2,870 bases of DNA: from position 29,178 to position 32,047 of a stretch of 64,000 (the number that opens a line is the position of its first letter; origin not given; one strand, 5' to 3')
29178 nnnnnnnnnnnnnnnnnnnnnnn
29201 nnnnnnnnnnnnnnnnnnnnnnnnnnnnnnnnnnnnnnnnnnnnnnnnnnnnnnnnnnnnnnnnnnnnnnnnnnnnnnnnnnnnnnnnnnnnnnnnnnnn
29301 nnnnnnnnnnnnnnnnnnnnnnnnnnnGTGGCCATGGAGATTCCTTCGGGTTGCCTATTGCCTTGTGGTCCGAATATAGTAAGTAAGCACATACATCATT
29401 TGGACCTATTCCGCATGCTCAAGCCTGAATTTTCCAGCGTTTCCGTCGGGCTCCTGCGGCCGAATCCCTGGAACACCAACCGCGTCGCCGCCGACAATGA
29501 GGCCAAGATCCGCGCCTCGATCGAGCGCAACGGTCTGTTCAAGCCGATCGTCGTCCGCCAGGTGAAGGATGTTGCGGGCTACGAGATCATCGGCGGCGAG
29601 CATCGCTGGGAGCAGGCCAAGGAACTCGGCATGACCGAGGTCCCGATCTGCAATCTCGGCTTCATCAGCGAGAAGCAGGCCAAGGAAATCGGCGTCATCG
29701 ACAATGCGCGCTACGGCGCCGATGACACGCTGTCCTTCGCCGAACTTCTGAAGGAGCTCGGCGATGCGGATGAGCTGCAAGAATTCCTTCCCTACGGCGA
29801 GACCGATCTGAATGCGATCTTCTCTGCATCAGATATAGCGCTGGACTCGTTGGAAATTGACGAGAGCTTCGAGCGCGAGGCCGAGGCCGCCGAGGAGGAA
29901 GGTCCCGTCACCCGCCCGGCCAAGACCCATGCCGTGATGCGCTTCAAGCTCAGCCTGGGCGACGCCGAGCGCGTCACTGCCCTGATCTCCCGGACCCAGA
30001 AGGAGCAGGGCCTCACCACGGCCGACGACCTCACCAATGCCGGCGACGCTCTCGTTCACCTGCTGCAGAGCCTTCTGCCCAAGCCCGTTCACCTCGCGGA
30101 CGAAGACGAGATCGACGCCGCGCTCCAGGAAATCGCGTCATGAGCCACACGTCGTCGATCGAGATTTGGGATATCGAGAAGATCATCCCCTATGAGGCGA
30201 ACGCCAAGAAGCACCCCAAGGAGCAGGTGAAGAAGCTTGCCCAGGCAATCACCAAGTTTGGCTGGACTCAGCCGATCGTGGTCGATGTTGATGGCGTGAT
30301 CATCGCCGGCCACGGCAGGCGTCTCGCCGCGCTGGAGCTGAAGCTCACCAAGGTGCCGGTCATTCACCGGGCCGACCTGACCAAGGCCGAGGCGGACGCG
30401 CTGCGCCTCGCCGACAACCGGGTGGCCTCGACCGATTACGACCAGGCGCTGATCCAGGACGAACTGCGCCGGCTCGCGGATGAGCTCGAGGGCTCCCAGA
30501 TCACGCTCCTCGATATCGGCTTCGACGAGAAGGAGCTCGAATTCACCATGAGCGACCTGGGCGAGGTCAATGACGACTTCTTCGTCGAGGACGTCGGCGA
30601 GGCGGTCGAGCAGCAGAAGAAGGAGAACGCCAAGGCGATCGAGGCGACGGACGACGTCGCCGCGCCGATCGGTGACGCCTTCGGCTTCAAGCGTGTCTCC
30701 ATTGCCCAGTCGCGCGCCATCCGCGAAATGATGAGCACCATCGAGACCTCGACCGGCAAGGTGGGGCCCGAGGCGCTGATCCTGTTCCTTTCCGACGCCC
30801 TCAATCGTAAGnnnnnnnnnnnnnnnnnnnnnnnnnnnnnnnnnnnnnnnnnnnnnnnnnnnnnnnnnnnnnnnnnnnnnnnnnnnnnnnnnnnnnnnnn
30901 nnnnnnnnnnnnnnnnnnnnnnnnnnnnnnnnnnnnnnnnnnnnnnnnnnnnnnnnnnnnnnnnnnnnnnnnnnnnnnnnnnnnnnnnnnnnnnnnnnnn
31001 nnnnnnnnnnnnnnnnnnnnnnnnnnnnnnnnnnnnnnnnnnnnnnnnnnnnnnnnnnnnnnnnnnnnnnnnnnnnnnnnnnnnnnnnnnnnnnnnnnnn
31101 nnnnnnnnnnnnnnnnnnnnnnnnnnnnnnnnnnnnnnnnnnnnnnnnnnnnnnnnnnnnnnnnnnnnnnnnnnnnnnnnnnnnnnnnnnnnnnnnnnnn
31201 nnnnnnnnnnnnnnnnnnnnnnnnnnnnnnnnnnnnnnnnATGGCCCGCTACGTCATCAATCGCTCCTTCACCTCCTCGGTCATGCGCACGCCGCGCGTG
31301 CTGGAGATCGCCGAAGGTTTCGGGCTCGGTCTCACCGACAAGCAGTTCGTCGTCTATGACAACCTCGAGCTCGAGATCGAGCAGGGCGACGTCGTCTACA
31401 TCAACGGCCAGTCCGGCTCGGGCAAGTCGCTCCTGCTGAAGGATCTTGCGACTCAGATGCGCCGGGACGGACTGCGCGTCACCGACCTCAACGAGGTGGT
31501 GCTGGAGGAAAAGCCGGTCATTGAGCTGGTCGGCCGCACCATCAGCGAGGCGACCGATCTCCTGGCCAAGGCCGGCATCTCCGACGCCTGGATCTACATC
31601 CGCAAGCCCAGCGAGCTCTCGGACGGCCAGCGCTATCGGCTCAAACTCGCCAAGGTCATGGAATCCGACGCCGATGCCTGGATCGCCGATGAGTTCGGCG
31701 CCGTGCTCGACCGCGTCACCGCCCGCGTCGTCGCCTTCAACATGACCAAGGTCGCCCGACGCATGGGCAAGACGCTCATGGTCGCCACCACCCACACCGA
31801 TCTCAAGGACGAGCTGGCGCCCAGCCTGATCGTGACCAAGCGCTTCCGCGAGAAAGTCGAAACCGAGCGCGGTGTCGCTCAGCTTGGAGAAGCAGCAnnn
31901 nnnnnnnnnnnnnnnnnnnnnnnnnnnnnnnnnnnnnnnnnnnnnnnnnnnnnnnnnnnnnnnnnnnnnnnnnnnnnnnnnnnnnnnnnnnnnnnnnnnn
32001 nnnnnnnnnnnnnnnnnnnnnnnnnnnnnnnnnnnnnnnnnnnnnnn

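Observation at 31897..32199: DUF2829-type small protein, a Tad2-like cyclic-nucleotide sponge candidate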

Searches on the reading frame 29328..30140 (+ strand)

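Call 4: search_protein_families(library=pfam, proteins=[window:29328-30140:+], max_evalue=0.1)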
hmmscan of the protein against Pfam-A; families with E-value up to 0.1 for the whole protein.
window:29328-30140:+ (271 aa): 1 family
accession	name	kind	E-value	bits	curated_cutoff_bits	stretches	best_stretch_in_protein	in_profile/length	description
PF02195.25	ParB_N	-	5.9e-14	52.3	26.3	1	35-126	3-93/95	ParB N-terminal domain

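Call 5: search_protein_families(library=phrogs, proteins=[window:29328-30140:+], max_evalue=0.01)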
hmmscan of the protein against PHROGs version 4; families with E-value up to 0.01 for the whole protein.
window:29328-30140:+ (271 aa): 21 families
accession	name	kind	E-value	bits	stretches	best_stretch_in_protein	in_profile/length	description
phrog_723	-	DNA, RNA and nucleotide metabolism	3.9e-61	207.7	1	31-248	9-218/223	ParB-like partition protein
phrog_8071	-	DNA, RNA and nucleotide metabolism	8.3e-23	82.2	1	31-203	3-158/389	ParB-like partition protein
phrog_620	-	DNA, RNA and nucleotide metabolism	2.1e-19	71.5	1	32-208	6-175/217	ParB-like partition protein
phrog_498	-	other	2.1e-18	67.2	1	34-215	34-210/633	DNA methyltransferase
phrog_3264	-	DNA, RNA and nucleotide metabolism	2.1e-13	51.6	1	34-126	48-138/337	ParB-like partition protein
phrog_4715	-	DNA, RNA and nucleotide metabolism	3.8e-12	46.4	1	37-128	149-239/630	ParB-like partition protein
phrog_2159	-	DNA, RNA and nucleotide metabolism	3.9e-12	47.2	1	38-99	64-124/365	ParB-like partition protein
phrog_15396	-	DNA, RNA and nucleotide metabolism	2.2e-11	45.1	1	38-208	7-175/258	ParB-like partition nuclease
phrog_940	-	DNA, RNA and nucleotide metabolism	5e-10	40.1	1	40-186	11-136/388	nuclease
phrog_930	-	DNA, RNA and nucleotide metabolism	6.1e-10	40.3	1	40-237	12-211/223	ParB-like partition protein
phrog_26387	-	DNA, RNA and nucleotide metabolism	3.1e-09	37.6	1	36-109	11-84/252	ParB-like partition nuclease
phrog_3951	-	unknown function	3.1e-08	34.5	1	60-107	46-93/301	-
phrog_7405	-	unknown function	2.3e-06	28.5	1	37-151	26-140/250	-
phrog_1033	-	DNA, RNA and nucleotide metabolism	4.3e-06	27.8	1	59-108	59-112/334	ParB-like partition protein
phrog_6218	-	DNA, RNA and nucleotide metabolism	1.4e-05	25.4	1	40-107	10-76/506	ParB-like partition protein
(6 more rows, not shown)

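Call 41: search_protein_families(library=ncbifam, proteins=[window:29328-30140:+], max_evalue=0.01)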
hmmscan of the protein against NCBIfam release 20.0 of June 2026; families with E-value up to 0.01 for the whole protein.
window:29328-30140:+ (271 aa): 6 families
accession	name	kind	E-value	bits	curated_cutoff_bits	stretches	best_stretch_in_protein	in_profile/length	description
TIGR04285.1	nucleoid_noc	exception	3.6e-11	42.9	315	1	38-127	5-92/255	nucleoid occlusion protein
TIGR00180.1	parB_part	domain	2.2e-10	40.6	58.45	1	53-127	24-98/186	ParB/RepB/Spo0J family partition protein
TIGR03734.1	PRTRC_parB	hypoth_equivalog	5.5e-09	35.1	278.6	1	59-128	18-89/555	PRTRC system ParB family protein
NF053625.1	SerKinSerKArch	equivalog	3.2e-05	23.2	380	1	67-115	45-93/244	ADP-dependent L-serine kinase SerK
TIGR03454.1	partition_RepB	equivalog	0.0018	17.7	201.5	1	55-102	85-133/325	plasmid partitioning protein RepB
NF010406.0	PRK13832.1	subfamily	0.0083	14.7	640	0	43-107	12-79/578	plasmid partitioning protein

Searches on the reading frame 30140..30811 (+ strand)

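Call 4: search_protein_families(library=pfam, proteins=[window:30140-30811:+], max_evalue=0.1)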
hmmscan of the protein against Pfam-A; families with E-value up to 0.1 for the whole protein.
window:30140-30811:+ (224 aa): 2 families
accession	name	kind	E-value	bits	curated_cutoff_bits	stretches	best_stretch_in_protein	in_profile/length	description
PF02195.25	ParB_N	-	5.2e-06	26.9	26.3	1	23-78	20-79/95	ParB N-terminal domain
PF00702.32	Hydrolase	-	0.018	15.9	26.4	1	46-182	4-136/191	haloacid dehalogenase-like hydrolase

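Call 5: search_protein_families(library=phrogs, proteins=[window:30140-30811:+], max_evalue=0.01)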
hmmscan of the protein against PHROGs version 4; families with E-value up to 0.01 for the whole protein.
window:30140-30811:+ (224 aa): 21 families
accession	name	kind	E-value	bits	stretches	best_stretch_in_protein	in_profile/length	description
phrog_930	-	DNA, RNA and nucleotide metabolism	2.9e-77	260.5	1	4-220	4-216/223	ParB-like partition protein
phrog_620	-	DNA, RNA and nucleotide metabolism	3.4e-44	152.5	1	1-171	3-172/217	ParB-like partition protein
phrog_498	-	other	3.5e-39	135.8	1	3-160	31-184/633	DNA methyltransferase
phrog_15396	-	DNA, RNA and nucleotide metabolism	7.7e-32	112.1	1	7-160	4-155/258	ParB-like partition nuclease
phrog_940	-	DNA, RNA and nucleotide metabolism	1.8e-23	84.4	1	5-139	4-133/388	nuclease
phrog_8071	-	DNA, RNA and nucleotide metabolism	1e-20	75.3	1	6-157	6-139/389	ParB-like partition protein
phrog_723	-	DNA, RNA and nucleotide metabolism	3.1e-18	67.4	1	7-219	13-218/223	ParB-like partition protein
phrog_9353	-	unknown function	1.3e-16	62.2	1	13-174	17-180/245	-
phrog_18056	-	DNA, RNA and nucleotide metabolism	2.1e-15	57.5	1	7-103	3-98/387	ParB-like partition nuclease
phrog_4715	-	DNA, RNA and nucleotide metabolism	4e-14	52.9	1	5-115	145-261/630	ParB-like partition protein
phrog_3264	-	DNA, RNA and nucleotide metabolism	3e-10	41.2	1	4-118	46-165/337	ParB-like partition protein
phrog_6218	-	DNA, RNA and nucleotide metabolism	3.2e-08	34.2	1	13-93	11-96/506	ParB-like partition protein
phrog_5475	-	unknown function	6.8e-08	32.7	1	10-90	6-84/458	-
phrog_7405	-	unknown function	2.4e-07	31.7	1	4-169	21-189/250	-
phrog_2159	-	DNA, RNA and nucleotide metabolism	4.7e-07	30.5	1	5-66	59-124/365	ParB-like partition protein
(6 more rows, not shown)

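Call 41: search_protein_families(library=ncbifam, proteins=[window:30140-30811:+], max_evalue=0.01)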
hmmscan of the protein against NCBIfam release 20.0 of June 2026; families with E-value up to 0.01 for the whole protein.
window:30140-30811:+ (224 aa): 2 families
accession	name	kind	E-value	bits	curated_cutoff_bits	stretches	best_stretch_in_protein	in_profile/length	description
TIGR00180.1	parB_part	domain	3.4e-07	30.2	58.45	1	21-110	20-116/186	ParB/RepB/Spo0J family partition protein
TIGR04285.1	nucleoid_noc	exception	1.1e-06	28.2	315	1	11-87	6-85/255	nucleoid occlusion protein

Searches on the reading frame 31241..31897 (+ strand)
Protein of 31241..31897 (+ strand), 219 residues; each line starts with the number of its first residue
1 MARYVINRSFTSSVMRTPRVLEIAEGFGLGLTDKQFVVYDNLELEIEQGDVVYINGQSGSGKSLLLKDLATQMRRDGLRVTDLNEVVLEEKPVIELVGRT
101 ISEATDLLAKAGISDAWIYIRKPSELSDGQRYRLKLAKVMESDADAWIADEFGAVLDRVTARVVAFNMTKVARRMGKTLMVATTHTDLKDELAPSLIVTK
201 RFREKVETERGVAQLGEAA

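Call 4: search_protein_families(library=pfam, proteins=[window:31241-31897:+], max_evalue=0.1)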
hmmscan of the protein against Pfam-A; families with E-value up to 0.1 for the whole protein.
window:31241-31897:+ (219 aa): 27 families (the best 25 are shown)
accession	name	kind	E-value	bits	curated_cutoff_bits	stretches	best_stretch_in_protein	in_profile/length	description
PF00005.33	ABC_tran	-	9.7e-13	49.3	25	2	40-76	2-38/137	ABC transporter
PF13191.12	AAA_16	-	9.1e-05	23.5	32.6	1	48-92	23-65/167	AAA ATPase domain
PF25199.1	nSTAND_NTPase5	-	0.00046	20.5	34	1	45-81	37-74/145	Novel STAND NTPase 5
PF00004.35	AAA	-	0.00064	20.6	21.2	1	53-208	2-129/131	ATPase family associated with various cellular activities (AAA)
PF20720.3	nSTAND3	-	0.00074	19.7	27.2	1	46-85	14-53/155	Novel STAND NTPase 3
PF05729.18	NACHT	-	0.0013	19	26.7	1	50-78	1-29/167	NACHT domain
PF05970.20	PIF1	-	0.0015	18.6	25.9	1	31-77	2-50/223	PIF1-like helicase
PF13604.12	AAA_30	-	0.002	18.3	27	1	49-165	17-110/191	AAA domain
PF03205.20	MobB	-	0.0062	16.9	26.6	1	51-82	1-32/133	Molybdopterin guanine dinucleotide synthesis protein B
PF13401.12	AAA_22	-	0.0078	17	27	1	49-80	5-39/130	AAA domain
PF13555.12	AAA_29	-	0.011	15.9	27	1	39-66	12-39/61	P-loop containing region of AAA domain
PF09848.15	SLFN-g3_helicase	-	0.013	15.3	24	1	51-151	3-87/354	Schlafen group 3, DNA/RNA helicase domain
PF01656.29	CbiA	-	0.014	15.8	25.4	1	52-81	2-31/125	CobQ/CobB/MinD/ParA nucleotide binding domain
PF00910.28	RNA_helicase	-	0.015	16.2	21.5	0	52-75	1-24/105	RNA helicase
PF13481.12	AAA_25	-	0.015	15.4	27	1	46-84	30-66/195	AAA domain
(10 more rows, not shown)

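Call 5: search_protein_families(library=phrogs, proteins=[window:31241-31897:+], max_evalue=0.01)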
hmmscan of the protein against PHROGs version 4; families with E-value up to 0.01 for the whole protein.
window:31241-31897:+ (219 aa): 6 families
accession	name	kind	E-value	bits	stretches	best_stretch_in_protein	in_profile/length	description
phrog_293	-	moron, auxiliary metabolic gene and host takeover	8.8e-46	157.4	1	1-211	117-352/1058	ABC transporter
phrog_11143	-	unknown function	2.6e-21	77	1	32-196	26-182/357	-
phrog_2392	-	moron, auxiliary metabolic gene and host takeover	4.7e-08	32.8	1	36-69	494-527/726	ABC transporter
phrog_23675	-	unknown function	0.00071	20.4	1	102-171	19-84/143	-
phrog_249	-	moron, auxiliary metabolic gene and host takeover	0.00077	19.9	1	33-80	109-158/380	porphyrin biosynthesis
phrog_800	-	head and packaging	0.0015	18.2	1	45-97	26-83/511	terminase small subunit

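Call 41: search_protein_families(library=ncbifam, proteins=[window:31241-31897:+], max_evalue=0.01)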
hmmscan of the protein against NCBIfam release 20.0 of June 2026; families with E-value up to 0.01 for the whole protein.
window:31241-31897:+ (219 aa): 164 families (the best 25 are shown)
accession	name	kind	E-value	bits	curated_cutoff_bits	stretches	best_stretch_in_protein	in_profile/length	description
TIGR02211.1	LolD_lipo_ex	equivalog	4.4e-16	59.1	307.75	2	103-193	121-209/221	lipoprotein-releasing ABC transporter ATP-binding protein LolD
TIGR02982.1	heterocyst_DevA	subfamily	5.9e-16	58.7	295.8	2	101-185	119-201/220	ABC exporter ATP-binding subunit, DevA family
TIGR02315.1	ABC_phnC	equivalog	8.9e-16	58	266.1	2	102-197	124-217/243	phosphonate ABC transporter ATP-binding protein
NF010061.0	PRK13538.1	equivalog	1.4e-15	57.4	195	2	105-190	115-196/211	cytochrome c biogenesis heme-transporting ATPase CcmA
TIGR01189.1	ccmA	equivalog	2.7e-15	56.6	131.6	2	104-191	108-191/198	heme ABC exporter ATP-binding protein CcmA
TIGR02857.1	CydD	equivalog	1e-14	54.4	435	2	122-189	455-519/529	thiol reductant ABC exporter subunit CydD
TIGR03608.1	L_ocin_972_ABC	subfamily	1.7e-14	53.8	254.85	2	37-74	12-49/206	putative bacteriocin export ABC transporter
NF000355.4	ribo_prot_ABC_F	equivalog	5.9e-14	51.8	380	2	36-151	326-455/499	ribosomal protection-like ABC-F family protein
TIGR04521.1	ECF_ATPase_2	equivalog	4.1e-13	49.1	330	2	103-199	123-218/279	energy-coupling factor transporter ATPase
NF007027.0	PRK09493.1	equivalog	1.4e-12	47.5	379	2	36-69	14-47/240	glutamine ABC transporter ATP-binding protein GlnQ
TIGR02673.1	FtsE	equivalog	3.9e-12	46.3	264.85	2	37-73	16-52/214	cell division ATP-binding protein FtsE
TIGR04520.1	ECF_ATPase_1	equivalog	3.9e-12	46.1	315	2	120-187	131-197/269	energy-coupling factor transporter ATPase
NF040873.1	AztA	equivalog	7.2e-12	45.3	220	2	119-188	113-181/191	zinc ABC transporter ATP-binding protein AztA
TIGR02324.1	CP_lyasePhnL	equivalog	9.6e-12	44.8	256.3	2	35-81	20-66/224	phosphonate C-P lyase system protein PhnL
NF038007.1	ABC_ATP_DarD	equivalog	1.3e-11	44.4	375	2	121-187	137-201/218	darobactin export ABC transporter ATP-binding protein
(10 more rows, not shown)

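Call 43: search_solved_structures(query=window:31241-31897:+, max_evalue=0.001)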
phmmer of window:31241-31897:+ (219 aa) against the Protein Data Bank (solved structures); distinct sequences matched with E-value up to 0.001: 163 (the best 60 are shown).
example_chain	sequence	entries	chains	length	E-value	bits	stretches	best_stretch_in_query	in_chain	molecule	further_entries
8s7v_K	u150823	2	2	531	2.9e-11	46.8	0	120-185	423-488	Glycine betaine/carnitine/choline transport ATP-binding protein OpuCA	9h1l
8j5q_D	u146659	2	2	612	2.9e-10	43.6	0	103-193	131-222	Uncharacterized ABC transporter ATP-binding protein Rv1281c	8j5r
8wd9_D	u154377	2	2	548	1.4e-09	41.4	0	103-213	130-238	Probable dipeptide-transport ATP-binding protein ABC transporter DppD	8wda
8j5s_D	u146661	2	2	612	1.5e-09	41.2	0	103-193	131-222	Uncharacterized ABC transporter ATP-binding protein Rv1281c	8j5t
5lil_A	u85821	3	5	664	3.7e-09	40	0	101-183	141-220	Macrolide export ATP-binding/permease protein MacB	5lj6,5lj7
3dhw_C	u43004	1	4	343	4.3e-09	39.7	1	103-194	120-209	Methionine import ATP-binding protein metN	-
1xef_A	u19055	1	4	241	5.1e-09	39.5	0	37-70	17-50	Alpha-hemolysin translocation ATP-binding protein hlyB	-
2ffa_A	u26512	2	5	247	5.6e-09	39.4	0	37-70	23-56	Alpha-hemolysin translocation ATP-binding protein hlyB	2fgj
1mt0_A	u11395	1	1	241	6.6e-09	39.1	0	37-69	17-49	Hemolysin secretion ATP-binding protein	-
2pmk_A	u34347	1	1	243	6.8e-09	39.1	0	37-69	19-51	Alpha-hemolysin translocation ATP-binding protein hlyB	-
2ff7_A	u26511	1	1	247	7.2e-09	39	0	37-69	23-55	Alpha-hemolysin translocation ATP-binding protein hlyB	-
8wdb_D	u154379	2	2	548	8.5e-09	38.8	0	103-213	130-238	Probable dipeptide-transport ATP-binding protein ABC transporter DppD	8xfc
6cvl_C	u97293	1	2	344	1.1e-08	38.4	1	103-194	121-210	MetN nucleotide-binding subunit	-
3tui_C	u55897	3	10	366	1.3e-08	38.2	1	103-194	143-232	Methionine import ATP-binding protein MetN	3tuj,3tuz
3b5j_A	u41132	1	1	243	1.8e-08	37.7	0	37-69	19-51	Alpha-hemolysin translocation ATP-binding protein hlyB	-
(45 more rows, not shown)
